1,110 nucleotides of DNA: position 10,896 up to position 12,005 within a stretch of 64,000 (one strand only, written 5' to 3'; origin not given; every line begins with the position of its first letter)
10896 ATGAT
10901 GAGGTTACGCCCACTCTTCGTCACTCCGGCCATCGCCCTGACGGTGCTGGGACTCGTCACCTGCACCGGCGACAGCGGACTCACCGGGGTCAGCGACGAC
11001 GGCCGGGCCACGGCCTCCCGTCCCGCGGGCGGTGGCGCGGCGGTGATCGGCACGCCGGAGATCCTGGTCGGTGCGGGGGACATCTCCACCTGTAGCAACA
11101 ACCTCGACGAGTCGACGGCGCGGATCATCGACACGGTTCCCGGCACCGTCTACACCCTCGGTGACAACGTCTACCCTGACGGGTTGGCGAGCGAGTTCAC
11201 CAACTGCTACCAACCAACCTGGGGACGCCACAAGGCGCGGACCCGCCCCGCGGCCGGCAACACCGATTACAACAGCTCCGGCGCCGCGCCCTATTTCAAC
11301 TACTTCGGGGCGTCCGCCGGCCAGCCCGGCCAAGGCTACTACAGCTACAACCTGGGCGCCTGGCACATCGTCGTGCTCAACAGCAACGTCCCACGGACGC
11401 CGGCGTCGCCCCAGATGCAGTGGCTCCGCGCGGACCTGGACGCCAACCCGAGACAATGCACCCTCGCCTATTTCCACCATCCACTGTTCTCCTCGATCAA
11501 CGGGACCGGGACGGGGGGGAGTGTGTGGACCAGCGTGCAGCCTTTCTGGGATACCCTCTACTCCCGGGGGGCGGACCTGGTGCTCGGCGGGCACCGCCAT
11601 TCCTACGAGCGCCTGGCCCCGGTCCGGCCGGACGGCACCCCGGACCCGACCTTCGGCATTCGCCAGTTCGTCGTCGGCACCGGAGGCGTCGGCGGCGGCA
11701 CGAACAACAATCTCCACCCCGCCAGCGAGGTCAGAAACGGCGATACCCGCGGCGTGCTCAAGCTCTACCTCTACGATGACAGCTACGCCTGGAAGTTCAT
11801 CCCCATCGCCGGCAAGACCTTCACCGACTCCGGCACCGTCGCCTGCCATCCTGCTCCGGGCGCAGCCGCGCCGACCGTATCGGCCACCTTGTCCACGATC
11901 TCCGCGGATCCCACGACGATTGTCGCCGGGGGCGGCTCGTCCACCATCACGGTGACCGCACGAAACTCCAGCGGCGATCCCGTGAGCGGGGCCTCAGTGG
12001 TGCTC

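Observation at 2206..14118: Five-gene mosaic locus of secreted (lipo)proteins built by shuffling phosphoesterase, Ig-like, beta-helix and two unassigned modules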

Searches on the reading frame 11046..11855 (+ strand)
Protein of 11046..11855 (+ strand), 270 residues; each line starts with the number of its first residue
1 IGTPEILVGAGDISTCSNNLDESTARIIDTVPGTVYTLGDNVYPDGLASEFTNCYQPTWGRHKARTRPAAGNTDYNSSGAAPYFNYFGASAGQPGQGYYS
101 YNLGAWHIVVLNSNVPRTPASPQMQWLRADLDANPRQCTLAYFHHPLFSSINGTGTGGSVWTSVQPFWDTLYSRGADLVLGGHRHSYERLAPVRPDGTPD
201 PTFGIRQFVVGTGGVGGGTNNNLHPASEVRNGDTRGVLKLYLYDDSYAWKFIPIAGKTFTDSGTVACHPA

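Call 54: find_homologous_proteins(query=window:11046-11855:+, max_evalue=1e-10)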
Query window:11046-11855:+ (270 aa): 7201 proteins with E <= 1e-10 among 8000 candidates; the best 120 are listed.
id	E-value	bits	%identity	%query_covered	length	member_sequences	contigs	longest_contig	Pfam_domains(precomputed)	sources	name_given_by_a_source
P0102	4.6e-134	465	54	99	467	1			-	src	-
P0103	7.2e-126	438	67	100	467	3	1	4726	PF00149.34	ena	-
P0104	5.7e-125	435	-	-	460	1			PF00801.27,PF00149.34,PF18911.7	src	-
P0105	1.2e-120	421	65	98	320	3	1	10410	PF00149.34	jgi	jgi:acid phosphatase type 7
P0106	4.6e-120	419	66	98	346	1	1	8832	PF00149.34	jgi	jgi:hypothetical protein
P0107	4.4e-118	412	65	98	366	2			PF00149.34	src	-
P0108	4.2e-115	403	62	98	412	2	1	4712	PF02369.23,PF00149.34,PF09134.17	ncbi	ncbi:MAG: invasin domain 3-containing protein, partial [Gemmatimonadales bacterium]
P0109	1.4e-109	384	61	98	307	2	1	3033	PF00149.34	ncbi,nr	ncbi:MAG TPA: metallophosphoesterase, partial [Gemmatimonadales bacterium]|nr:metallophosphoesterase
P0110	2.1e-109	384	62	98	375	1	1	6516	-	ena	-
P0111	1.2e-108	381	61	99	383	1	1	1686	PF00149.34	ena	-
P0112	4.2e-107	376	61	99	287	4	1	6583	PF00149.34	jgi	-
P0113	1.2e-106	375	60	99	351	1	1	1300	PF02369.23,PF09134.17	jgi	jgi:hypothetical protein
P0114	2.7e-106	374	61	99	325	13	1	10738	PF00149.34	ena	-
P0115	2.7e-106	374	51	97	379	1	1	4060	-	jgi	jgi:hypothetical protein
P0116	3.8e-103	363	62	91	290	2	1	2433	PF00149.34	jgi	-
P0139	1.8e-99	351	61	97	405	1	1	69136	PF00149.34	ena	-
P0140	2.6e-99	351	58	99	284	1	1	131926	PF00149.34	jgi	jgi:hypothetical protein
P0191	1.4e-97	345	59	97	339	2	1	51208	PF00149.34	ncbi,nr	ncbi:MAG TPA: metallophosphoesterase [Anaerolineales bacterium]|nr:metallophosphoesterase [Anaerolin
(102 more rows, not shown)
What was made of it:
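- It is mostly stand-alone proteins of about 300 aa, labelled acid or alkaline phosphatase (call 54). The MPE family is huge, highly conserved (about 60% identity) and labelled 'acid phosphatase type 7' or 'alkaline phosphatase' by source databases (call 54).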

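Call 56: find_encoding_contigs(protein=P0140, flank=8000, max_places=1)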
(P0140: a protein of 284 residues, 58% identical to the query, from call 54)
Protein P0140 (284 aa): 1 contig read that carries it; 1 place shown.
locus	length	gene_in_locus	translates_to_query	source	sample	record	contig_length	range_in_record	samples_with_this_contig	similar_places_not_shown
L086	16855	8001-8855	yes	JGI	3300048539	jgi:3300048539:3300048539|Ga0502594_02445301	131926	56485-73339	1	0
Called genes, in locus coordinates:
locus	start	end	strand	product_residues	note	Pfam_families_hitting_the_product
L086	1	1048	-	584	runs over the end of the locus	PF03193:RsgA_GTPase (faint), PF00009:GTP_EFTU, PF00350:Dynamin_N, PF01926:MMR_HSR1, PF02421:FeoB_N (faint), PF04548:AIG1 (weak), PF00350:Dynamin_N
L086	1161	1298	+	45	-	-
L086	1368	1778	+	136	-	PF00196:GerE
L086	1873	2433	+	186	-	-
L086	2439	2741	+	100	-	PF26485:DUF8156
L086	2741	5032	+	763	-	PF00136:DNA_pol_B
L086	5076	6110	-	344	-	PF01569:PAP2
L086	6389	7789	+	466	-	PF13529:Peptidase_C39_2, PF00515:TPR_1 (faint), PF07719:TPR_2 (faint), PF13181:TPR_8 (faint)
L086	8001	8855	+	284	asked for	PF00149:Metallophos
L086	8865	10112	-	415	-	PF08013:GatZ_KbaZ-like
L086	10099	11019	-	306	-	PF00294:PfkB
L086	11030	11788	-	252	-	PF03537:Glyco_hydro_114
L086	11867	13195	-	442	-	PF02056:Glyco_hydro_4, PF11975:Glyco_hydro_4C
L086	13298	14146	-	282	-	PF00528:BPD_transp_1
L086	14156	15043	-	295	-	PF00528:BPD_transp_1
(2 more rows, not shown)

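Call 57: find_encoding_contigs(protein=P0191, flank=8000, max_places=1)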
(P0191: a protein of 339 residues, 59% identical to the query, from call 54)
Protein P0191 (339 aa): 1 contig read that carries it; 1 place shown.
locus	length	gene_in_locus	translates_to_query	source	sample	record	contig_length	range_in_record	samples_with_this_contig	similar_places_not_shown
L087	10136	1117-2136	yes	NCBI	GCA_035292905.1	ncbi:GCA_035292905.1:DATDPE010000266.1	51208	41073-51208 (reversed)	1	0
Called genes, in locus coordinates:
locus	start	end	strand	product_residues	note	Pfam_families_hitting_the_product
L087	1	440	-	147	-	PF01904:DUF72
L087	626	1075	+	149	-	PF07366:SnoaL, PF12680:SnoaL_2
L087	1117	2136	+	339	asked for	PF00149:Metallophos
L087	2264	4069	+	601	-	PF06068:TIP49 (faint), PF13191:AAA_16 (faint), PF00004:AAA, PF07728:AAA_5 (faint), PF17862:AAA_lid_3, PF01434:Peptidase_M41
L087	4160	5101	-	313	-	PF00056:Ldh_1_N, PF02866:Ldh_1_C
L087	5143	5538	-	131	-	PF01042:Ribonuc_L-PSP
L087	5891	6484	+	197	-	-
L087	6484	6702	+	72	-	-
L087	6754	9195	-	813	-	PF00171:Aldedh, PF07368:DUF1487 (faint), PF00171:Aldedh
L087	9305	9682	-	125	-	PF01850:PIN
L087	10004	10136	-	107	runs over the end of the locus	-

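Call 58: find_encoding_contigs(protein=P0139, flank=8000, max_places=1)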
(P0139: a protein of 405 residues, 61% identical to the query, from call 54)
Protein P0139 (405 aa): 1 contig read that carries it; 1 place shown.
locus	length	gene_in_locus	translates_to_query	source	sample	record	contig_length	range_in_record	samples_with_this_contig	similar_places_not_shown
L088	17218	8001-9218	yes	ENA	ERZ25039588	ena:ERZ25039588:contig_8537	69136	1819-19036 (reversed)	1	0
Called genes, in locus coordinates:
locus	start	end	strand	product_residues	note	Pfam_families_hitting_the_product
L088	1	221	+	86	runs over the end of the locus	-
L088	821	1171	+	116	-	PF04655:APH_6_hur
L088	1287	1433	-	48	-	-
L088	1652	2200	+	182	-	PF00664:ABC_membrane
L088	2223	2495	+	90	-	-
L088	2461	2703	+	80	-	-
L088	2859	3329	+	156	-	PF00005:ABC_tran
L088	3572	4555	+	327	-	PF00664:ABC_membrane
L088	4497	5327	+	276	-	PF00005:ABC_tran, PF02463:SMC_N (weak)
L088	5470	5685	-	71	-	-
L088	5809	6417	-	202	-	-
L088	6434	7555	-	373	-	PF07995:GSDH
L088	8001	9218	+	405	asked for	PF00149:Metallophos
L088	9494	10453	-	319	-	PF12911:OppC_N, PF00528:BPD_transp_1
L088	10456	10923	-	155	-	PF00528:BPD_transp_1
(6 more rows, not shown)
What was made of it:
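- Stand-alone copies occur outside EPS clusters (calls 56-58).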
